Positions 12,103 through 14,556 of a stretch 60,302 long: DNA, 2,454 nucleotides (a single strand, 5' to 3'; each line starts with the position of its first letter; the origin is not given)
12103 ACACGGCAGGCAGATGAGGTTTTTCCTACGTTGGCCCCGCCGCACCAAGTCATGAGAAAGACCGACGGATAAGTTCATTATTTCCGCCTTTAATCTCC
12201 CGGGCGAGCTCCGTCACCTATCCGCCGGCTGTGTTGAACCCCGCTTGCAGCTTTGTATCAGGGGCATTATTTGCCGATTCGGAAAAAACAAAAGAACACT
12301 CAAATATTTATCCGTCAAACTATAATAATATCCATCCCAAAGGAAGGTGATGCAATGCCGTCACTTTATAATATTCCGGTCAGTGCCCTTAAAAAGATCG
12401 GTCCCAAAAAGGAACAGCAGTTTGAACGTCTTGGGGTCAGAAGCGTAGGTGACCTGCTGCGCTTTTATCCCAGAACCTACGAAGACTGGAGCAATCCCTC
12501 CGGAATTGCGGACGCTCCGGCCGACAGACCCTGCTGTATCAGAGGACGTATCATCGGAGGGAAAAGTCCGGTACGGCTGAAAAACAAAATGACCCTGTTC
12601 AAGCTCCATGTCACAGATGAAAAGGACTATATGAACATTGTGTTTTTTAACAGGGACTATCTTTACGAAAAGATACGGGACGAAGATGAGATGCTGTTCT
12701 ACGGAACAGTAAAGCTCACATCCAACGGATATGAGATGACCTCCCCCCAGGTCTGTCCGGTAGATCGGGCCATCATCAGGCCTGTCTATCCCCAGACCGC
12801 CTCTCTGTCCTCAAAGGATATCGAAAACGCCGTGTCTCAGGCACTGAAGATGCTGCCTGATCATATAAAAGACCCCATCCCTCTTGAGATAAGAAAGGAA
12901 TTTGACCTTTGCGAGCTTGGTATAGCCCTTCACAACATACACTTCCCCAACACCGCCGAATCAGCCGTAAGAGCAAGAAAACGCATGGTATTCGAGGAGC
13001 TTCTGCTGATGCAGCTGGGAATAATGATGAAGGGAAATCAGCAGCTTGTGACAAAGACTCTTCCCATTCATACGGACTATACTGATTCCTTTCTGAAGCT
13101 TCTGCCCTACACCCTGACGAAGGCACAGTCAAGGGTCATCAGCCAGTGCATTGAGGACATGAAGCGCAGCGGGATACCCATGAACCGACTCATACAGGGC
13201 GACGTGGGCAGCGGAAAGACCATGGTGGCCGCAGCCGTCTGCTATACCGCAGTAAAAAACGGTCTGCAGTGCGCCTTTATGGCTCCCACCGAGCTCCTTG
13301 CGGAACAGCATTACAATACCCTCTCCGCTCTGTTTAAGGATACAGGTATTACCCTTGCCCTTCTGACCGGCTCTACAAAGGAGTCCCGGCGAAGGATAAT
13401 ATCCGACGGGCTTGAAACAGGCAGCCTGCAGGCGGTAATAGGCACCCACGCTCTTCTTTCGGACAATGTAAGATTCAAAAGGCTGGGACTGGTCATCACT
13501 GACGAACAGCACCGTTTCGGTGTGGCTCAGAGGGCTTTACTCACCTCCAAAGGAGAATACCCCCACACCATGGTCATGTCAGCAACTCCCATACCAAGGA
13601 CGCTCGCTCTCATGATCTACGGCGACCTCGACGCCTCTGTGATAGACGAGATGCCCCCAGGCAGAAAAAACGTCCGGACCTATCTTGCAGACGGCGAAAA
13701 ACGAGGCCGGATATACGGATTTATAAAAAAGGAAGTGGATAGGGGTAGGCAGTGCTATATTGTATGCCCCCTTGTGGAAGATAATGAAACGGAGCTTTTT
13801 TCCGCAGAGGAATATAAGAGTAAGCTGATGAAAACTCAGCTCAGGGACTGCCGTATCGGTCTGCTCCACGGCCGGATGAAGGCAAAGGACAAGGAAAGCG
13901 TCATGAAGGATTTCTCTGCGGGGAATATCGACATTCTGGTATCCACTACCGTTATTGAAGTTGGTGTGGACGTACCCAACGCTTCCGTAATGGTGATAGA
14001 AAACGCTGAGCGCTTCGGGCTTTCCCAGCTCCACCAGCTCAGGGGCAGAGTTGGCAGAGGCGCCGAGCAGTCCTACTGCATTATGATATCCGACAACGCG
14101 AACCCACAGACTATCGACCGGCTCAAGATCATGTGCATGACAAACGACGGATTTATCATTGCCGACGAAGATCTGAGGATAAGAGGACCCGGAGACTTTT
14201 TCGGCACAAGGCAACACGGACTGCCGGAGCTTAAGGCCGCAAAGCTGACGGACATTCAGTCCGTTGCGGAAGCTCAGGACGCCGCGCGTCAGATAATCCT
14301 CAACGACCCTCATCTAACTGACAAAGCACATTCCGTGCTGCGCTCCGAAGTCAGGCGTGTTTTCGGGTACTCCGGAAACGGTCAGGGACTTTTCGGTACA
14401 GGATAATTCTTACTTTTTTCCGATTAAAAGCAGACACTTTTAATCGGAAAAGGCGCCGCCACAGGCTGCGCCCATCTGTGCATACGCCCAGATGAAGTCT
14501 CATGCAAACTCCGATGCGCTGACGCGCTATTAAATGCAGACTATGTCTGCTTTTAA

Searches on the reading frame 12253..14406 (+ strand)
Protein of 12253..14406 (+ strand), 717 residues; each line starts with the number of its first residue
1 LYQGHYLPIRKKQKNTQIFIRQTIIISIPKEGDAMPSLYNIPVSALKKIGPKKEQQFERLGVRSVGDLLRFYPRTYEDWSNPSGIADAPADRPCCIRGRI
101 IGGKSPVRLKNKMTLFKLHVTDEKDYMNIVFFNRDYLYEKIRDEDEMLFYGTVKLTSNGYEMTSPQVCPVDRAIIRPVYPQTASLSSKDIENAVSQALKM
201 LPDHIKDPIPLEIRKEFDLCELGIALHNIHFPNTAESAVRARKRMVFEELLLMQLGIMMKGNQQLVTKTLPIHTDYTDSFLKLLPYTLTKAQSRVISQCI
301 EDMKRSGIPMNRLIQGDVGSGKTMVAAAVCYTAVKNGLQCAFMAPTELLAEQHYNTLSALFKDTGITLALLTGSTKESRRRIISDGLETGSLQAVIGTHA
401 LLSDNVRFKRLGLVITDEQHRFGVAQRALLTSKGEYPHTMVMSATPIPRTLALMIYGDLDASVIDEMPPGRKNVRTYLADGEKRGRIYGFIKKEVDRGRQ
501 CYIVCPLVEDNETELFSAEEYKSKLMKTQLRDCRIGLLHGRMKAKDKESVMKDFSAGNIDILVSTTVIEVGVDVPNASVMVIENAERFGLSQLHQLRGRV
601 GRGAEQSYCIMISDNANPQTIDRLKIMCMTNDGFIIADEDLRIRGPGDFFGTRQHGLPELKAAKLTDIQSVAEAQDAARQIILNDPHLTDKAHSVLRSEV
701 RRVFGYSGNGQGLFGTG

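Call 11: search_protein_families(library=ncbifam, proteins=[window:12253-14406:+])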
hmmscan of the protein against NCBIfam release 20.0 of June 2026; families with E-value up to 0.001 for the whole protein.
window:12253-14406:+ (717 aa): 44 families (the best 25 are shown)
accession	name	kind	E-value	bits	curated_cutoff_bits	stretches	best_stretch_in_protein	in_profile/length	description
NF008168.0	PRK10917.2-2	equivalog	2.1e-252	839.9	718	1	38-705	108-786/795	ATP-dependent DNA helicase RecG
NF008165.0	PRK10917.1-3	equivalog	5.7e-246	818.3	711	1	40-702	7-680/692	ATP-dependent DNA helicase RecG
NF008170.0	PRK10917.2-4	equivalog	1.7e-214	714.3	975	1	39-699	129-811/826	ATP-dependent DNA helicase RecG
TIGR00643.1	recG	equivalog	4e-214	712.9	659.4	1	61-676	2-627/629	ATP-dependent DNA helicase RecG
NF008163.0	PRK10917.1-1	equivalog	1.2e-189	631.9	796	1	37-690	5-676/692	ATP-dependent DNA helicase RecG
NF008164.0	PRK10917.1-2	equivalog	2.4e-180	601.3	785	1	42-696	14-685/704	ATP-dependent DNA helicase RecG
NF008166.0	PRK10917.1-4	equivalog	1.5e-175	585.2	864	1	48-690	18-689/705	ATP-dependent DNA helicase RecG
NF008167.0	PRK10917.2-1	equivalog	4.1e-164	547.6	995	2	176-699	171-728/744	ATP-dependent DNA helicase RecG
TIGR00580.2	mfd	equivalog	8.2e-113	378.5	800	1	268-656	414-798/907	transcription-repair coupling factor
NF008169.0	PRK10917.2-3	equivalog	7.8e-95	318.7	555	1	49-656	3-581/610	ATP-dependent DNA helicase RecG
NF007966.0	PRK10689.1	equivalog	3.4e-74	250.2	1329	1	278-658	591-967/1148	transcription-repair coupling factor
NF010337.0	PRK13766.1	equivalog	1.1e-14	53.5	610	2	313-421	34-143/781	Hef nuclease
TIGR00595.1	priA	equivalog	1.3e-12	47.1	230.35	1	313-425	1-108/509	replication restart helicase PriA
TIGR01587.1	cas3_core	equivalog_domain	2.7e-12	46.5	102.45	1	438-605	157-321/358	CRISPR-associated helicase Cas3'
TIGR01054.1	rgy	equivalog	5e-11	40.9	471.7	1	319-417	105-207/1172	reverse gyrase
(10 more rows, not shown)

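Call 12: find_encoding_contigs(protein=window:12253-14406:+, flank=3000, max_places=10)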
Protein window:12253-14406:+ (717 aa): no gene with exactly this product is on record in the collection.

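Call 55: find_homologous_proteins(query=window:12253-14406:+, max_evalue=1e-100)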
Query window:12253-14406:+ (717 aa): 7990 proteins with E <= 1e-100 among 8000 candidates; the best 120 are listed.
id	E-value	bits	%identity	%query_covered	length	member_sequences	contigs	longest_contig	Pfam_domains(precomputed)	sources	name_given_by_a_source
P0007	0.0e+0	1550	100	95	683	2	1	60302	PF00270.36,PF17191.11,PF00271.38,PF01336.32,PF19833.5,PF04851.22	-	-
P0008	1.9e-292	990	64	95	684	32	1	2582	PF00270.36,PF17191.11,PF00271.38,PF19833.5,PF04851.22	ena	-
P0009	4.3e-291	985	63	96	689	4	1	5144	PF00270.36,PF17191.11,PF00271.38,PF19833.5,PF04851.22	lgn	-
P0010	3.0e-288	976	62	95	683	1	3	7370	PF00270.36,PF17191.11,PF00271.38,PF19833.5,PF04851.22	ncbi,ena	-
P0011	2.1e-285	966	62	95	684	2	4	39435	PF00270.36,PF17191.11,PF00271.38,PF01336.32,PF19833.5,PF04851.22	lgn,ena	-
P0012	4.4e-284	962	63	93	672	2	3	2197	PF00270.36,PF17191.11,PF00271.38,PF01336.32,PF19833.5,PF04851.22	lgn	-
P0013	3.1e-283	959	61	95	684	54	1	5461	PF00270.36,PF17191.11,PF00271.38,PF19833.5,PF04851.22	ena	-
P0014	3.4e-283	959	62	95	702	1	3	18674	PF00270.36,PF17191.11,PF00271.38,PF01336.32,PF19833.5,PF04851.22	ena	-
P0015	4.2e-282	956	62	94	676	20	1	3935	PF00270.36,PF17191.11,PF00271.38,PF01336.32,PF19833.5,PF04851.22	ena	-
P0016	3.4e-281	953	62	94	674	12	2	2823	PF00270.36,PF17191.11,PF00271.38,PF01336.32,PF19833.5,PF04851.22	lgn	-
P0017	5.2e-281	952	62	95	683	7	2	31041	PF00270.36,PF17191.11,PF00271.38,PF19833.5,PF04851.22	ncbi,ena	-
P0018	5.2e-281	952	62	93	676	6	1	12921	PF00270.36,PF17191.11,PF00271.38,PF19833.5,PF04851.22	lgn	-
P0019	3.9e-279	946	61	94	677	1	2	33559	PF00270.36,PF17191.11,PF00271.38,PF19833.5,PF04851.22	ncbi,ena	-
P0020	2.9e-275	933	61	94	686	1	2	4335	PF00270.36,PF17191.11,PF00271.38,PF19833.5,PF04851.22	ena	-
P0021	8.4e-275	931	60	94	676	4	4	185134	PF00270.36,PF17191.11,PF00271.38,PF19833.5,PF04851.22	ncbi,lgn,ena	-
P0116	8.2e-251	852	56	95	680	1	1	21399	PF00270.36,PF17191.11,PF00271.38,PF22590.3,PF19833.5,PF04851.22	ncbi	ncbi:MAG: ATP-dependent DNA helicase RecG [Acutalibacteraceae bacterium]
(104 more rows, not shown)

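Call 56: find_encoding_contigs(protein=P0116, flank=10000, max_places=3)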
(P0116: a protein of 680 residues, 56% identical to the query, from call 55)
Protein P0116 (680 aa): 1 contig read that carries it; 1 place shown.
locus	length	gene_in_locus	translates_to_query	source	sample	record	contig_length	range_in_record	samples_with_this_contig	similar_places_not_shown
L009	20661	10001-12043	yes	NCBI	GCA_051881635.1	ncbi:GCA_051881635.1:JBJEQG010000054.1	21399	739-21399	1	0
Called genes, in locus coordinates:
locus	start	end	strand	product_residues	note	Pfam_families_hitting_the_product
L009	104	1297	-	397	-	-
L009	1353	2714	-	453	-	PF00285:Citrate_synt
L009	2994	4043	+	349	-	PF08486:SpoIID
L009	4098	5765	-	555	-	PF02734:Dak2, PF21645:FakA-like_M, PF13684:FakA-like_C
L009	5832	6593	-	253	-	PF00149:Metallophos, PF13277:YmdB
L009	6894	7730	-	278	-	-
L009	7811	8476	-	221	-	PF00149:Metallophos (weak)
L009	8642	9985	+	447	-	PF00768:Peptidase_S11, PF13354:Beta-lactamase2, PF07943:PBP5_C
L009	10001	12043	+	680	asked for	PF17191:RecG_wedge, PF04851:ResIII, PF00270:DEAD, PF22590:Cas3-like_C_2 (faint), PF00271:Helicase_C, PF19833:RecG_dom3_C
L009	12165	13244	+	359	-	PF00365:PFK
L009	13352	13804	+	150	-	PF03703:bPH_2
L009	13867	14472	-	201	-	-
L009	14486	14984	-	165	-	-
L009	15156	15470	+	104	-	PF01022:HTH_5, PF12840:HTH_20 (weak)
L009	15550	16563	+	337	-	PF03773:ArsP_1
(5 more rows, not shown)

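Call 57: find_encoding_contigs(protein=P0011, flank=10000, max_places=4)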
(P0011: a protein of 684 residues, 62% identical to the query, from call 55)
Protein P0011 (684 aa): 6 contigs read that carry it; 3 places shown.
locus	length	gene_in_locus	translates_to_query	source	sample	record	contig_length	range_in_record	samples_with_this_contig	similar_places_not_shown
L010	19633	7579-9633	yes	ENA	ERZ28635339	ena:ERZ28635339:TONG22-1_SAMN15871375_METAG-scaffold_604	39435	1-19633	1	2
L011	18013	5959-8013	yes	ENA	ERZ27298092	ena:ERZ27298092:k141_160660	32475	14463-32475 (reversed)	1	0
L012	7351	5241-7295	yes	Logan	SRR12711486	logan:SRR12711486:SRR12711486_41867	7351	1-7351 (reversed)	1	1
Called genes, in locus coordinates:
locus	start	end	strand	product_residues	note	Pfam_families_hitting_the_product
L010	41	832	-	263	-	PF13306:LRR_5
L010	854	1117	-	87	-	-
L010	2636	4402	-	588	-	PF13240:Zn_Ribbon_1 (weak)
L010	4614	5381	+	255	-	PF00149:Metallophos, PF13277:YmdB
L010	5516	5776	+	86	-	PF04232:SpoVS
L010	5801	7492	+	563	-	PF02734:Dak2, PF21645:FakA-like_M, PF13684:FakA-like_C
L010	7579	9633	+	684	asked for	PF17191:RecG_wedge, PF01336:tRNA_anti-codon (weak), PF00270:DEAD, PF04851:ResIII, PF00271:Helicase_C, PF19833:RecG_dom3_C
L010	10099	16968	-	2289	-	-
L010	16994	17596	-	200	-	PF07963:N_methyl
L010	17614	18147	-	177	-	-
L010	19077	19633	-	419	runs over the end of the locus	PF28597:T2SSF_N, PF00482:T2SSF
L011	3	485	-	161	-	?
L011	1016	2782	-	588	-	PF13240:Zn_Ribbon_1 (weak)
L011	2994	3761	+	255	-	PF00149:Metallophos, PF13277:YmdB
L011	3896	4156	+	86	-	PF04232:SpoVS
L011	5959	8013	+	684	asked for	PF17191:RecG_wedge, PF01336:tRNA_anti-codon (weak), PF00270:DEAD, PF04851:ResIII, PF00271:Helicase_C, PF19833:RecG_dom3_C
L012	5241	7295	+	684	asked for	PF17191:RecG_wedge, PF01336:tRNA_anti-codon (weak), PF00270:DEAD, PF04851:ResIII, PF00271:Helicase_C, PF19833:RecG_dom3_C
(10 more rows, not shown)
